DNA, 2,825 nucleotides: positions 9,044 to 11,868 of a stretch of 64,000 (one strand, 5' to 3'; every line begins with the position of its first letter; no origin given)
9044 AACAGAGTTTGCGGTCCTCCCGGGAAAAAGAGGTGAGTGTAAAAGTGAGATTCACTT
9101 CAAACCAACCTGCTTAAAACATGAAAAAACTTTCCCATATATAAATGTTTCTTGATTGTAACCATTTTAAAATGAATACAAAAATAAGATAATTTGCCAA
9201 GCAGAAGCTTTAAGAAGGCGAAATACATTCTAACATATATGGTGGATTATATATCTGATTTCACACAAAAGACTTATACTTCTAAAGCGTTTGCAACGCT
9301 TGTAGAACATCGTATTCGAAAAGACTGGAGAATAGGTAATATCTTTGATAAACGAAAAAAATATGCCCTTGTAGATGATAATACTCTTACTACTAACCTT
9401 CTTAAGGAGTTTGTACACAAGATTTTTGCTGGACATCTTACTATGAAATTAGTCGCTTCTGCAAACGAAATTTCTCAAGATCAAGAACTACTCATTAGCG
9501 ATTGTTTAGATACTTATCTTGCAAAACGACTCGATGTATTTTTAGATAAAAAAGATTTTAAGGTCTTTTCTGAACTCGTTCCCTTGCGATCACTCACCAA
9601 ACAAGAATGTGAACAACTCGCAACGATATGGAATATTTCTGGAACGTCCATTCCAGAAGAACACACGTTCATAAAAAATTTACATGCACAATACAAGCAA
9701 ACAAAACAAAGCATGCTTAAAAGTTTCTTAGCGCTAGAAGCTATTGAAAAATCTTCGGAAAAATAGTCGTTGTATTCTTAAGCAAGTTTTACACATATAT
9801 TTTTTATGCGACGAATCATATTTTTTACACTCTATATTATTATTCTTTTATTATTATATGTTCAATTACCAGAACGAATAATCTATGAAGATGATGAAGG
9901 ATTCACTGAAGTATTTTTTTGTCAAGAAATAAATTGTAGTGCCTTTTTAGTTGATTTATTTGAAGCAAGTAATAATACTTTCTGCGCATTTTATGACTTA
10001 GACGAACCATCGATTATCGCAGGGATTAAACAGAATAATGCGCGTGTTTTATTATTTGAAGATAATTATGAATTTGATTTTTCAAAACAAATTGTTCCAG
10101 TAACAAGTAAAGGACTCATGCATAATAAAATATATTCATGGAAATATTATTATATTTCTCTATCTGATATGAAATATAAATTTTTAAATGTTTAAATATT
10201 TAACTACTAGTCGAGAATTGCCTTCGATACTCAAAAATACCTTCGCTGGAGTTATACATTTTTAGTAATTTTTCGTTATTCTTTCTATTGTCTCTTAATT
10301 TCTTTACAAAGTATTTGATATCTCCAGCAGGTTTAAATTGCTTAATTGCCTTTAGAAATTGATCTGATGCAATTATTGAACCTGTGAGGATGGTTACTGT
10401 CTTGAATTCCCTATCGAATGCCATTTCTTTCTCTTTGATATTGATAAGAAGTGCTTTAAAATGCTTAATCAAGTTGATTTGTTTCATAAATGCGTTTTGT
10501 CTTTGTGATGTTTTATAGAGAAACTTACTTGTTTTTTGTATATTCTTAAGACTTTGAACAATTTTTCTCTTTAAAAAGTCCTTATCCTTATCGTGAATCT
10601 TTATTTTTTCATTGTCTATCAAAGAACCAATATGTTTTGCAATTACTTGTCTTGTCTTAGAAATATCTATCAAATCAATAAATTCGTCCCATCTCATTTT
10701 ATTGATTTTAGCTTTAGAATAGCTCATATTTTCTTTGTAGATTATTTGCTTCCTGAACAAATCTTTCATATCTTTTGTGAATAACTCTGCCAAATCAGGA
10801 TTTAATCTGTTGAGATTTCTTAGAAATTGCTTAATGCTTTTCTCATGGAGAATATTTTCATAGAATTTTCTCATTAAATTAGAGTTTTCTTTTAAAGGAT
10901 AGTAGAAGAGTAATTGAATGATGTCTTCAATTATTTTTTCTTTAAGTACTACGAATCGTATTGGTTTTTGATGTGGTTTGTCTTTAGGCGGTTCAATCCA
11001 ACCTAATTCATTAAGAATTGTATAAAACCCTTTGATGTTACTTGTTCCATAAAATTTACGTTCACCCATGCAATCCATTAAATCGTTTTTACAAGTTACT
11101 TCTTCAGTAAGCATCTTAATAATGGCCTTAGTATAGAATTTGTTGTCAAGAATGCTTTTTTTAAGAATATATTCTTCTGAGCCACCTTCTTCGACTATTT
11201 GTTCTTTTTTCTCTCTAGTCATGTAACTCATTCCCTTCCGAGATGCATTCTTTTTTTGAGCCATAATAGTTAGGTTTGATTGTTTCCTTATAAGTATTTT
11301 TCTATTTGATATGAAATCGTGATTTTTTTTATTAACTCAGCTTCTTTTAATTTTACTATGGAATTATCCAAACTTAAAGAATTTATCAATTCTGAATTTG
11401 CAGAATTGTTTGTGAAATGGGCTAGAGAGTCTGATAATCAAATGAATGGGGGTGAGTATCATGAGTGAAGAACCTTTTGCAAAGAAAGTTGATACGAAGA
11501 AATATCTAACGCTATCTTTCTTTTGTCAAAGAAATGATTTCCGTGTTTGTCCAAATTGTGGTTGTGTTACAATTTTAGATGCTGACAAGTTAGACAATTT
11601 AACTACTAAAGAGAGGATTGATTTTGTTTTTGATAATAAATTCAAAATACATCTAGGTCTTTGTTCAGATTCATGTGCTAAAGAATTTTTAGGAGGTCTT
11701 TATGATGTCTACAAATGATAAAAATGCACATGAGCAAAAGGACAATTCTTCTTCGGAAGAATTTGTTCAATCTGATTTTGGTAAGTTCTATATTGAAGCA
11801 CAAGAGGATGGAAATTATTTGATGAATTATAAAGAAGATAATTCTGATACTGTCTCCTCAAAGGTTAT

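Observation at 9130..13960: Putative integrated plasmid/virus-like element carrying an SF3-like P-loop replication protein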

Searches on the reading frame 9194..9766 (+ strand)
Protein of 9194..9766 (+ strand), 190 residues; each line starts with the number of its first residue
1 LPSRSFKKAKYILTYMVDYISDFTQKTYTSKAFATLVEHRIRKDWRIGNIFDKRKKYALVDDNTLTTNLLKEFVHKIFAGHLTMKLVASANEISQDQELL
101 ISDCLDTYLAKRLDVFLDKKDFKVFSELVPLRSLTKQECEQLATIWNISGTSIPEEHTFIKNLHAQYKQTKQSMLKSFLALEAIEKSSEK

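Call 6: search_protein_families(library=pfam, proteins=[window:9194-9766:+], max_evalue=1)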
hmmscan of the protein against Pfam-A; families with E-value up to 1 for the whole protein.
window:9194-9766:+ (190 aa): 0 families

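Call 8: search_protein_families(library=phrogs, proteins=[window:9194-9766:+], max_evalue=1)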
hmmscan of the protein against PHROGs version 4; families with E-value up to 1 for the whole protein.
window:9194-9766:+ (190 aa): 0 families

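Call 9: search_protein_families(library=ncbifam, proteins=[window:9194-9766:+], max_evalue=1)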
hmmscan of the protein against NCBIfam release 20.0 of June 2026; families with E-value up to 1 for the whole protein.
window:9194-9766:+ (190 aa): 1 family
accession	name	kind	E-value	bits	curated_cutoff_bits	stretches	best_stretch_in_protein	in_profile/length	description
NF009326.0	PRK12681.1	equivalog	0.022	14.2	436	0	5-40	273-307/324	HTH-type transcriptional regulator CysB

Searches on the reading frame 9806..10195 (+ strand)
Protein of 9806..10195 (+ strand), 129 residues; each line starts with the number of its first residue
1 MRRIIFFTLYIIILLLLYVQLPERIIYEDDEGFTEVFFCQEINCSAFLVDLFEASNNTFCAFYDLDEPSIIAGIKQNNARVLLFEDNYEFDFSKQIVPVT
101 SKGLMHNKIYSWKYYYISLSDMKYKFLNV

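Call 6: search_protein_families(library=pfam, proteins=[window:9806-10195:+], max_evalue=1)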
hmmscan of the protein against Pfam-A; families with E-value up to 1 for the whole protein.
window:9806-10195:+ (129 aa): 1 family
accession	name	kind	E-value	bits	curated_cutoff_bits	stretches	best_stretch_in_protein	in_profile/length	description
PF23251.1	KH_PARP14_4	-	0.13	12.5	22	1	38-71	12-43/65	PARP14, fourth type I KH domain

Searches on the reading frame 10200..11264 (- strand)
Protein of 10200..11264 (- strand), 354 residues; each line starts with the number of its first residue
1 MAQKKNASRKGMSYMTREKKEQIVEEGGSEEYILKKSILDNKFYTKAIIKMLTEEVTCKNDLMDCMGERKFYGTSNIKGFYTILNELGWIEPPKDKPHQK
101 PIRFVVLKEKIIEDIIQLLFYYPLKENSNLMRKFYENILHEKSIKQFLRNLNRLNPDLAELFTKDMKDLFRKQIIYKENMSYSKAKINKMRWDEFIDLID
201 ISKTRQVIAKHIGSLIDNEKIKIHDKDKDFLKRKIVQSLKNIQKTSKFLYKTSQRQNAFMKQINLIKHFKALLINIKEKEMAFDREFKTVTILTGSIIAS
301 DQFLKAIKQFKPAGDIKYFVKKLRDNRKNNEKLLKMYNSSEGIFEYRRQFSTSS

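Call 6: search_protein_families(library=pfam, proteins=[window:10200-11264:-], max_evalue=1)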
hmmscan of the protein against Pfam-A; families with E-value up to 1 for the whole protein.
window:10200-11264:- (354 aa): 1 family
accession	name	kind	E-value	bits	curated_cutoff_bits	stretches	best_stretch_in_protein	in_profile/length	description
PF16512.11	RhoGAP-FF1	-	0.024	15.6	30.1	0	255-311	13-69/80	p190-A and -B Rho GAPs FF domain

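Call 8: search_protein_families(library=phrogs, proteins=[window:10200-11264:-], max_evalue=1)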
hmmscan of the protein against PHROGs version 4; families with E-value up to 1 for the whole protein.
window:10200-11264:- (354 aa): 1 family
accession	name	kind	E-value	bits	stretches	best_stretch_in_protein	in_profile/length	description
phrog_2302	-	moron, auxiliary metabolic gene and host takeover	0.82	9.5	1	127-261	233-351/381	phosphoadenosine phosphosulfate reductase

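Call 9: search_protein_families(library=ncbifam, proteins=[window:10200-11264:-], max_evalue=1)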
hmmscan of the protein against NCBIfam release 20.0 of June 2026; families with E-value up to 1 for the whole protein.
window:10200-11264:- (354 aa): 0 families

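Call 47: find_homologous_proteins(query=window:10200-11264:-, max_evalue=0.001)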
Query window:10200-11264:- (354 aa): 4 proteins with E <= 0.001 among 2451 candidates.
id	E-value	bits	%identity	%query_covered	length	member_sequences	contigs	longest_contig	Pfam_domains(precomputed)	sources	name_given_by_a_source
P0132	1.5e-224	762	100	100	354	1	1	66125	-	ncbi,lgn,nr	ncbi:hypothetical protein K9M74_00490 [Candidatus Woesearchaeota archaeon]|nr:hypothetical protein [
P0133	3.2e-200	682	88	100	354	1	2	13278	-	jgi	jgi:hypothetical protein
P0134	1.8e-89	318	45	98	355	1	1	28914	-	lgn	-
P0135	9.5e-77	277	42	99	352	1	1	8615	-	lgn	-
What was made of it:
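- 10200..11264 (-): 354-aa Lys-rich protein of unknown function, conserved next to the left end in all Rep-type relatives. The model shows a possible winged-helix N-terminal part followed by a helical domain. Only 4 homologues among 5.8 billion proteins (call 47).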

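Call 48: find_encoding_contigs(protein=P0133, flank=10000)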
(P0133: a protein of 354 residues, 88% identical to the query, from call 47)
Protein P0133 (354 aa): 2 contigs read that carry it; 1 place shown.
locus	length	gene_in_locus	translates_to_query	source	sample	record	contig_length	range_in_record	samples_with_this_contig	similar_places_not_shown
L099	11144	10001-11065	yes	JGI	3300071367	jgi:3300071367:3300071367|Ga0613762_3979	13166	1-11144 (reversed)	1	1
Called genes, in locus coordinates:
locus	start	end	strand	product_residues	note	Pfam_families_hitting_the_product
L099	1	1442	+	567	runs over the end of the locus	PF01555:N6_N4_Mtase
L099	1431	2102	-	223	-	-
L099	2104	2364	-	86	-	PF13545:HTH_Crp_2 (weak), PF12802:MarR_2 (weak), PF25213:HVO_A0261_N, PF01978:TrmB (faint), PF09339:HTH_IclR, PF01047:MarR (weak)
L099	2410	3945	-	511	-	PF13482:RNase_H_2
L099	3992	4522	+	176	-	-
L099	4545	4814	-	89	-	-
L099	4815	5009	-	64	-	-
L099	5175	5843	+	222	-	-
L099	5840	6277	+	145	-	PF13274:SocA_Panacea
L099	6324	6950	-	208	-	PF00239:Resolvase, PF13384:HTH_23 (faint)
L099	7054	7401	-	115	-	-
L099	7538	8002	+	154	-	-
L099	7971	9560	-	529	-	-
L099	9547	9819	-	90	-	-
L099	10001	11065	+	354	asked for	-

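Call 70: predict_structure(alignment_id=A4)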
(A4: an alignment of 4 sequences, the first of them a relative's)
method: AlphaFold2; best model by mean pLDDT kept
length: 354 residues; sequences in the alignment: 4
mean_pLDDT: 63.9   pTM: 0.57
mean pLDDT of the five models: 63.9, 63.7, 63.4, 56.7, 45.1
residues with pLDDT >= 90: 1; 70-90: 155; 50-70: 116; < 50: 82
segments of 3 or more residues with pLDDT < 50: 1-28, 69-78, 278-287, 325-354
pLDDT, mean of each block of 10 residues (from residue 1): 31 35 42 70 74 75 55 41 76 70 81 76 61 67 73 74 71 80 79 84 79 63 67 85 87 78 76 53 47 54 60 51 48 42 45 32
secondary structure, 60 per line:
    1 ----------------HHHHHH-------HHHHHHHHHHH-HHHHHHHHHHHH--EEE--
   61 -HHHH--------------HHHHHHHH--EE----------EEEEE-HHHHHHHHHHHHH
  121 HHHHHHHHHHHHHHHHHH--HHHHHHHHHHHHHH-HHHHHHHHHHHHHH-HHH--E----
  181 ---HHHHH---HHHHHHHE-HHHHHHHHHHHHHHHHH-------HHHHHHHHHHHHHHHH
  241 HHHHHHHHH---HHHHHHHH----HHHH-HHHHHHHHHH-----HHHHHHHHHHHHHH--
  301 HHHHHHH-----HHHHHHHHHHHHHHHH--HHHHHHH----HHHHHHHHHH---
elements in order: H17-22 H30-40 H42-53 E56-58 H62-65 H80-87 E102-106 H108-138 H141-154 H156-169 H184-188 H192-198 H201-217 H225-249 H253-260 H265-268 H270-279 H285-298 H301-307 H313-328 H331-337 H342-351
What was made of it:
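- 10200..11264 (-): AF2 pLDDT 64 (call 70).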

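Call 75: fold_search(model_id=the predicted structure, library=pdb)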
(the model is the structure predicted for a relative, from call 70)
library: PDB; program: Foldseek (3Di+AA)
matches with E <= 10: 60; with E <= 0.001: 0
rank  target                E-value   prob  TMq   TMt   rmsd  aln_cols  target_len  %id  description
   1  3ihu_B                5.3e-01  0.12  0.13  0.18  21.6       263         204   11  Crystal structure of DNA binding protein (YP_298823.1) from Ralstonia eutropha JMP134 at 1.92 A resolution (released 2009-08-11)
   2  9g3z_B                1.4e+00  0.07  0.12  0.08  22.8       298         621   10  Structure of the Open gamma-Tubulin Ring Complex from Pig Brain (released 2024-10-02)
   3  7uni_D                1.9e+00  0.07  0.13  0.17  22.1       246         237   12  De novo designed chlorophyll dimer protein with Zn pheophorbide a methyl ester, SP2-ZnPPaM (released 2023-04-19)
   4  5eqg                  2.6e+00  0.04  0.13  0.11  24.2       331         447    7  Human GLUT1 in complex with inhibitor (2~{S})-3-(4-fluorophenyl)-2-[2-(3-hydroxyphenyl)ethanoylamino]-~{N}-[(1~{S})-1-ph (released 2016-04-13)
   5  8bzy_A                2.7e+00  0.03  0.09  0.08  24.1       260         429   12  Structure of SLC40/ferroportin in complex with vamifeport and synthetic nanobody Sy3 in occluded conformation (released 2023-03-22)
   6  6ek4_D                2.9e+00  0.02  0.09  0.09  37.0       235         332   15  PaxB from Photorhabdus luminescens (released 2018-05-16)
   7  7tzf_R                3.0e+00  0.03  0.11  0.11  26.0       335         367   10  Human Amylin3 Receptor in complex with Gs and rat amylin peptide (released 2022-03-23)
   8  9xqn_A                3.1e+00  0.03  0.10  0.10  29.8       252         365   12  Cryo-EM structure of apo form of GPR75-bRIL-Fab complex (released 2026-02-04)
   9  9bud_R                3.3e+00  0.03  0.12  0.12  24.8       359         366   11  Human calcitonin Receptor in complex with Gs and cagrilintide in the CT-like conformation (released 2025-04-23)
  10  9bub_R                3.3e+00  0.03  0.12  0.12  25.6       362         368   11  Human calcitonin Receptor in complex with Gs and cagrilintide in the bypass conformation (released 2025-04-23)
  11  9irx                  3.3e+00  0.02  0.11  0.09  24.0       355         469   10  Structure of human URAT1 bound with benzbromarone (released 2025-01-15)
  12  1v4k                  3.4e+00  0.03  0.12  0.14  21.8       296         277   12  Crystal Structure of Octaprenyl Pyrophosphate Synthase from Hyperthermophilic Thermotoga maritima S77F mutant (released 2004-03-02)
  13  8s2p_BBB              4.3e+00  0.03  0.10  0.16  27.5       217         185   15  Crystal structure of Borrelia burgdorferi paralogous family 12 outer surface protein BBH37 (space group p21) (released 2025-03-05)
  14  8e4y                  4.5e+00  0.03  0.16  0.10  21.4       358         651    9  Cryo-EM structure of human glycerol-3-phosphate acyltransferase 1 (GPAT1) in complex with 2-oxohexadecyl-CoA (released 2022-12-21)
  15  5owv_C                4.7e+00  0.02  0.12  0.09  22.0       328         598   15  An oligomerised bacterial dynamin pair provides a mechanism for the long-range sensing and tethering of membranes (released 2018-09-05)
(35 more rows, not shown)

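Call 85: search_protein_families(library=phrogs, proteins=[L099:1431-2102:-, L099:2410-3945:-, L099:3992-4522:+, L099:5175-5843:+, L099:7054-7401:-, L099:7538-8002:+, L099:4545-4814:-, L099:2104-2364:-], max_evalue=0.01)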
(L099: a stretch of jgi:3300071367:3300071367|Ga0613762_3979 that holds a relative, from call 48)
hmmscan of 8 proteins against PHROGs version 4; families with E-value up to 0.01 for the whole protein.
L099:1431-2102:- (223 aa): 0 families

L099:2410-3945:- (511 aa): 0 families

L099:3992-4522:+ (176 aa): 0 families

L099:5175-5843:+ (222 aa): 0 families

L099:7054-7401:- (115 aa): 0 families

L099:7538-8002:+ (154 aa): 0 families

L099:4545-4814:- (89 aa): 5 families
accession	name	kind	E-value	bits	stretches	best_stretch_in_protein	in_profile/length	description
phrog_452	-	DNA, RNA and nucleotide metabolism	3.7e-10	40.9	1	5-87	70-168/201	endonuclease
phrog_8809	-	unknown function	1.1e-07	30.3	1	5-83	1100-1191/2317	-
phrog_18798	-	unknown function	8.7e-07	30.3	1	8-83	9-91/124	-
phrog_20876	-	DNA, RNA and nucleotide metabolism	0.0022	18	1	8-82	170-246/395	nuclease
phrog_32504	-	unknown function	0.0083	17.1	1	11-73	32-90/175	-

L099:2104-2364:- (86 aa): 10 families
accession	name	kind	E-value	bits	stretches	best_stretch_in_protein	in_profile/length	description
phrog_2440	-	transcription regulation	5.6e-08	33.7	1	27-80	43-95/126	transcriptional regulator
phrog_1123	-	unknown function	0.00015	22.6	1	13-59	29-78/112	-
phrog_12817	-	transcription regulation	0.00053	20.9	1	28-83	88-143/151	transcriptional regulator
phrog_13722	-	unknown function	0.00061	21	1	7-83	8-87/92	-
phrog_186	-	DNA, RNA and nucleotide metabolism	0.00078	20.2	1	27-75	62-107/308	DnaD-like helicase loader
phrog_678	-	DNA, RNA and nucleotide metabolism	0.00092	19.9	1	31-81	89-143/346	replication initiation O-like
phrog_2030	-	transcription regulation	0.00095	19.9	1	17-78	19-80/202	transcriptional regulator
phrog_142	-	moron, auxiliary metabolic gene and host takeover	0.0049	18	1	26-78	25-76/116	Ren-like exclusion protein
phrog_11961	-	unknown function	0.0078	16.9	1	26-83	53-111/150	-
phrog_1098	-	DNA, RNA and nucleotide metabolism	0.0096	15.7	1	24-59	36-71/546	HTH DNA binding protein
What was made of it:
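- No virion genes detected in the parent element: calls 48, 85.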

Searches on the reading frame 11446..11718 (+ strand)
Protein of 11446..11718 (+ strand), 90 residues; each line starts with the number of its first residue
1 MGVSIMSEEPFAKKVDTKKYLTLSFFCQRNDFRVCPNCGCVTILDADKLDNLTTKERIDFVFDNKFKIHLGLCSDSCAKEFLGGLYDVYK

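Call 6: search_protein_families(library=pfam, proteins=[window:11446-11718:+], max_evalue=1)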
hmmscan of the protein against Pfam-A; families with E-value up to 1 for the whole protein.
window:11446-11718:+ (90 aa): 0 families

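Call 8: search_protein_families(library=phrogs, proteins=[window:11446-11718:+], max_evalue=1)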
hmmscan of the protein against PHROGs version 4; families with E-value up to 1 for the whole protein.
window:11446-11718:+ (90 aa): 1 family
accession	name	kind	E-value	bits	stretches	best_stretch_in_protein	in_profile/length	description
phrog_38225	-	unknown function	0.18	12.5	1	26-39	9-22/36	-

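Call 9: search_protein_families(library=ncbifam, proteins=[window:11446-11718:+], max_evalue=1)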
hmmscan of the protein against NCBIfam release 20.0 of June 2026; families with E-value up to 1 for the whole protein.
window:11446-11718:+ (90 aa): 1 family
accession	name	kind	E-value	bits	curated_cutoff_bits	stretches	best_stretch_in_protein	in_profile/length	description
NF047475.1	GDSL_LA_2490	hypoth_equivalog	0.057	12.7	325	1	21-75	148-199/431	LA_2490 family SGNH/GDSL-type esterase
